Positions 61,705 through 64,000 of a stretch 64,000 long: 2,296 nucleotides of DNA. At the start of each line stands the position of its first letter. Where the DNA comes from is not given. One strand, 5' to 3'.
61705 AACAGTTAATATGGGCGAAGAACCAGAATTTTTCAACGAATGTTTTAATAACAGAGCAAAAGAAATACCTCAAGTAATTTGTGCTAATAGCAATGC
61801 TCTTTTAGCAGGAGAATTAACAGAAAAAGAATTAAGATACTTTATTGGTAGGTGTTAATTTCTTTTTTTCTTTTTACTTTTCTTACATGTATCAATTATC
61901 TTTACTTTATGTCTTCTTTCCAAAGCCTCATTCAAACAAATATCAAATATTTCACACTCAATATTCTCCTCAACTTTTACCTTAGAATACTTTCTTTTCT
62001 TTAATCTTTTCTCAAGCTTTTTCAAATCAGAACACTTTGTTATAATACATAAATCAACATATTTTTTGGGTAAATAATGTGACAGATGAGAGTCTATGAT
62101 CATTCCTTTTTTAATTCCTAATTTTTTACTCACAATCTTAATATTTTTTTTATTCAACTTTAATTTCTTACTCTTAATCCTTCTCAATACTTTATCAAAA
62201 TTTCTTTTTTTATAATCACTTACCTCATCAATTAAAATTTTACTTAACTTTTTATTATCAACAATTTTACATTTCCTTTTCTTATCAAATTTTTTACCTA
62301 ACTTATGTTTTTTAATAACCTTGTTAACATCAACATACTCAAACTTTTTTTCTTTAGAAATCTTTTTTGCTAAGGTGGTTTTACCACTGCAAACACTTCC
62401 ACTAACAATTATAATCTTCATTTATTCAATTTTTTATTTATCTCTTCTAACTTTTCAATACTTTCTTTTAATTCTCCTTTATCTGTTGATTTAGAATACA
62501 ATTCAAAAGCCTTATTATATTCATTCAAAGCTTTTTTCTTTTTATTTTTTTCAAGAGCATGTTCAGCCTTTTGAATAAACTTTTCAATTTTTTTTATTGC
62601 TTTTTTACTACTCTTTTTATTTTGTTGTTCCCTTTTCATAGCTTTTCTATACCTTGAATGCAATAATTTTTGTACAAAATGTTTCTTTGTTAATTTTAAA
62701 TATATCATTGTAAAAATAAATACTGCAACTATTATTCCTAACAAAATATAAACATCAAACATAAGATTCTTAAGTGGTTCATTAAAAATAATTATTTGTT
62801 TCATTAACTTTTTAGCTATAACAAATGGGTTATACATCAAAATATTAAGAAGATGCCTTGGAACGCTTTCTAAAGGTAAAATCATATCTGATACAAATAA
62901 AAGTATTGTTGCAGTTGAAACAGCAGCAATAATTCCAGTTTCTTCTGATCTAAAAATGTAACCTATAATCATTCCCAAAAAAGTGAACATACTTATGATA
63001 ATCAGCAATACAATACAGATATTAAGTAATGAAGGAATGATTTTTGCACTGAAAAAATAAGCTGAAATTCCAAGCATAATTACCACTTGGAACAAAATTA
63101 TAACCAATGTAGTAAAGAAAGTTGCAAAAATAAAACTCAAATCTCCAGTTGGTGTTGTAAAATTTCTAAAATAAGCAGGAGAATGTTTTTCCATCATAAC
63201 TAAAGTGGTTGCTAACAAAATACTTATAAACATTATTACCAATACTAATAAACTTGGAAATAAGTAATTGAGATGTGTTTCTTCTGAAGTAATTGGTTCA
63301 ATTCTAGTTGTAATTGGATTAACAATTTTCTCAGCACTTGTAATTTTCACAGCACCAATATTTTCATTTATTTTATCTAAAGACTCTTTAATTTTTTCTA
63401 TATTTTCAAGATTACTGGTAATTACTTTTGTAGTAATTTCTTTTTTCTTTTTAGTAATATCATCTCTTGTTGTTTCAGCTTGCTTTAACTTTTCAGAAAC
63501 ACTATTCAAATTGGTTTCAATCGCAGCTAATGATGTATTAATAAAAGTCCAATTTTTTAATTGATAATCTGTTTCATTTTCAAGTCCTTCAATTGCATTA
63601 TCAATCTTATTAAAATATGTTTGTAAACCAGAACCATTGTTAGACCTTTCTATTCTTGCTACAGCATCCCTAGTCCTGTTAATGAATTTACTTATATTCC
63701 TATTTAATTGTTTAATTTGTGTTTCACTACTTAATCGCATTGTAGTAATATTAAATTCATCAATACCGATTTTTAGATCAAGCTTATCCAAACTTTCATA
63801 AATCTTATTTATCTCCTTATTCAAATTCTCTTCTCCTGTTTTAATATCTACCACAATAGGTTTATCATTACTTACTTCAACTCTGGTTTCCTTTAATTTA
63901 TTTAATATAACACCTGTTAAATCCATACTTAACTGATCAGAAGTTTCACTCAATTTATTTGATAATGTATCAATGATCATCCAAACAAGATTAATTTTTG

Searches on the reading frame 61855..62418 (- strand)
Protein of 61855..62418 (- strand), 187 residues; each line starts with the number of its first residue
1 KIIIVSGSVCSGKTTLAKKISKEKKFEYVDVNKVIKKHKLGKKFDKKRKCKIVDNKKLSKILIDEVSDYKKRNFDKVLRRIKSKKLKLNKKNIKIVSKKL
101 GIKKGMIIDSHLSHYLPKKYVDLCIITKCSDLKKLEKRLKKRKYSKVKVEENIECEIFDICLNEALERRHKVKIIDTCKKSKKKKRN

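Call 49: search_protein_families(library=pfam, proteins=[window:61855-62418:-], max_evalue=0.00001)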
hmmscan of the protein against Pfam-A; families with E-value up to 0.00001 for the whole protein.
window:61855-62418:- (187 aa): 1 family
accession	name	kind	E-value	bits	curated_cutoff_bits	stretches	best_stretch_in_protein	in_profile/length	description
PF13238.12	AAA_18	-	3.3e-19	70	29.4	1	3-159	1-128/128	AAA domain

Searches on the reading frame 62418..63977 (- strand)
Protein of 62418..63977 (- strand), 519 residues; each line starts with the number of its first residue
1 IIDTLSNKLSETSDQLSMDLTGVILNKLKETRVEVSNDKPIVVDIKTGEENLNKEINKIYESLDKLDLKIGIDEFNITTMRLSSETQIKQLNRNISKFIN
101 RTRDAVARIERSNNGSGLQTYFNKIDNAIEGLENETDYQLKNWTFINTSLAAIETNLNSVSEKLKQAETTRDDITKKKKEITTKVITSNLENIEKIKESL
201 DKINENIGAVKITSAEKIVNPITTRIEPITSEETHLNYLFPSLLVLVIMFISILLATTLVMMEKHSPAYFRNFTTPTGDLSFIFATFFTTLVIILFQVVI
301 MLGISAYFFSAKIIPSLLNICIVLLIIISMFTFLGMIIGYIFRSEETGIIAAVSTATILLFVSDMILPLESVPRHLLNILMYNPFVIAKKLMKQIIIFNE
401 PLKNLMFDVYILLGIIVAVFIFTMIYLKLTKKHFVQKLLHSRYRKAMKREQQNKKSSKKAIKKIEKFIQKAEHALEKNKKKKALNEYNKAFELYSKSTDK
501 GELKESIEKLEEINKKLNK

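Call 49: search_protein_families(library=pfam, proteins=[window:62418-63977:-], max_evalue=0.00001)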
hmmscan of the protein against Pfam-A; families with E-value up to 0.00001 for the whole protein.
window:62418-63977:- (519 aa): 2 families
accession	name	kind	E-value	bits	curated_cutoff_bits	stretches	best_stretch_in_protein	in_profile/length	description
PF12698.13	ABC2_membrane_3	-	2.7e-23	83.1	31.6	1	106-424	49-346/347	ABC-2 family transporter protein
PF01061.29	ABC2_membrane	-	2.7e-11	43.8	26.9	1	235-389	48-203/211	ABC-2 type transporter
